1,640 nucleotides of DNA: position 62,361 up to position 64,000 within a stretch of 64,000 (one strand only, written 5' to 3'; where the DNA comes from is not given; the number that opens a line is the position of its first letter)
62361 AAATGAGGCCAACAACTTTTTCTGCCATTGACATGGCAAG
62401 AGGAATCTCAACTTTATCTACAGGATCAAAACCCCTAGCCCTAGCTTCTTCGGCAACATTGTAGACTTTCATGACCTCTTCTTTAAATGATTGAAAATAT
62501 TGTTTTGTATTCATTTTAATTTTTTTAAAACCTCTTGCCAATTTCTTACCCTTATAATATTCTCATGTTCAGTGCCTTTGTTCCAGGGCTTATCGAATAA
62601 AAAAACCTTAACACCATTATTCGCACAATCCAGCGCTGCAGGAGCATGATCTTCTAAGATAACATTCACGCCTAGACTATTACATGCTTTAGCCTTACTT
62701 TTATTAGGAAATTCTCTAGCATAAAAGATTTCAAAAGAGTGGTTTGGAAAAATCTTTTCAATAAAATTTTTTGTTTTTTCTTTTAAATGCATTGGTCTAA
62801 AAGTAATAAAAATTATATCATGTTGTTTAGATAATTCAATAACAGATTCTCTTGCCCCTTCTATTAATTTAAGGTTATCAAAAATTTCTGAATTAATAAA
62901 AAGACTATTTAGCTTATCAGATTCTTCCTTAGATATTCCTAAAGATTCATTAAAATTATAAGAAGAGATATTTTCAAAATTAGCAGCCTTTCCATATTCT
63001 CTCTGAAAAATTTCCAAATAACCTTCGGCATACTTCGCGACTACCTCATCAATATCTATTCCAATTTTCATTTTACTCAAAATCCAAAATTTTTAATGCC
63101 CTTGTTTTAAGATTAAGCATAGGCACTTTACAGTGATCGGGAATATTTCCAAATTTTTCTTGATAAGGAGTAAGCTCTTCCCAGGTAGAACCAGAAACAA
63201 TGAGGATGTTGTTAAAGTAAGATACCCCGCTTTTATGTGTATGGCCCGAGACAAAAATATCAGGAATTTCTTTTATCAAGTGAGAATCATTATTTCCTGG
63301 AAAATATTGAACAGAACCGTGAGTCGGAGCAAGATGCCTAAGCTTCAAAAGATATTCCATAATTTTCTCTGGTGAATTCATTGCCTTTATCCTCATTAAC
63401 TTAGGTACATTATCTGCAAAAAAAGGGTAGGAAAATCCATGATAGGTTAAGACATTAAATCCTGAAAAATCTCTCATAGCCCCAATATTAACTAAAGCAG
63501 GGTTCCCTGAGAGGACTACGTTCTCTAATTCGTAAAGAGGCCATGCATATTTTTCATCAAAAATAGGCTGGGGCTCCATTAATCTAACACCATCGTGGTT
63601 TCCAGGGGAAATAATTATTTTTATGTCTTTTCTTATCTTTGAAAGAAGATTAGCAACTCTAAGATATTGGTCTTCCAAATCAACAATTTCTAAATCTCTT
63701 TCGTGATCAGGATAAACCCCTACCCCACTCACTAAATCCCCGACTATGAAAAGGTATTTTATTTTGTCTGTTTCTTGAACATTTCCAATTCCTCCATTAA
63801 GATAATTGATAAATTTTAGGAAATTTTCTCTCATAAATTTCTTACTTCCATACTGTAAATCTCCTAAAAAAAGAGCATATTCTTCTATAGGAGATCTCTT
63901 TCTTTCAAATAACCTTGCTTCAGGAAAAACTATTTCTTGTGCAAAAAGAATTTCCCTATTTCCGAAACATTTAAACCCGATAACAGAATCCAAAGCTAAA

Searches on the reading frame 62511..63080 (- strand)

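Call 9: search_protein_families(library=pfam, proteins=[window:62511-63080:-], max_evalue=0.01)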
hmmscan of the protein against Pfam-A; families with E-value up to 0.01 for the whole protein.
window:62511-63080:- (189 aa): 1 family
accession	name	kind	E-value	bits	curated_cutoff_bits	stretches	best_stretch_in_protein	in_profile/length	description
PF06941.18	NT5C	-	5.5e-17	62.7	24.8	1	4-185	2-171/180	5' nucleotidase, deoxy (Pyrimidine), cytosolic type C protein (NT5C)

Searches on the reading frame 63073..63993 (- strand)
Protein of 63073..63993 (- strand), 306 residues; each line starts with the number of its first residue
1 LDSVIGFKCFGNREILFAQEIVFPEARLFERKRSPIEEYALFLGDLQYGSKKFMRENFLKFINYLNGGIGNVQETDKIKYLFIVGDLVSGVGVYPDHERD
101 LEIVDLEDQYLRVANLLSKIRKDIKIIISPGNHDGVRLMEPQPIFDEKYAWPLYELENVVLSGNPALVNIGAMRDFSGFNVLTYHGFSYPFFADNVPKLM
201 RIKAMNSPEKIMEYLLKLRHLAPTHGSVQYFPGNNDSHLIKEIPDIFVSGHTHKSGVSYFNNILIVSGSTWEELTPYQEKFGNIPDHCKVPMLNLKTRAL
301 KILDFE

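Call 9: search_protein_families(library=pfam, proteins=[window:63073-63993:-], max_evalue=0.01)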
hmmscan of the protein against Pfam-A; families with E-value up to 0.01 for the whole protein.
window:63073-63993:- (306 aa): 2 families
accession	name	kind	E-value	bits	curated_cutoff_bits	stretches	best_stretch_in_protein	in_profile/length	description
PF00149.33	Metallophos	-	2e-10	41.8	21.5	1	41-254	4-190/191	Calcineurin-like phosphoesterase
PF04042.21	DNA_pol_E_B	-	1e-09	38.6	29.1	1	41-254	2-206/210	DNA polymerase alpha/epsilon subunit B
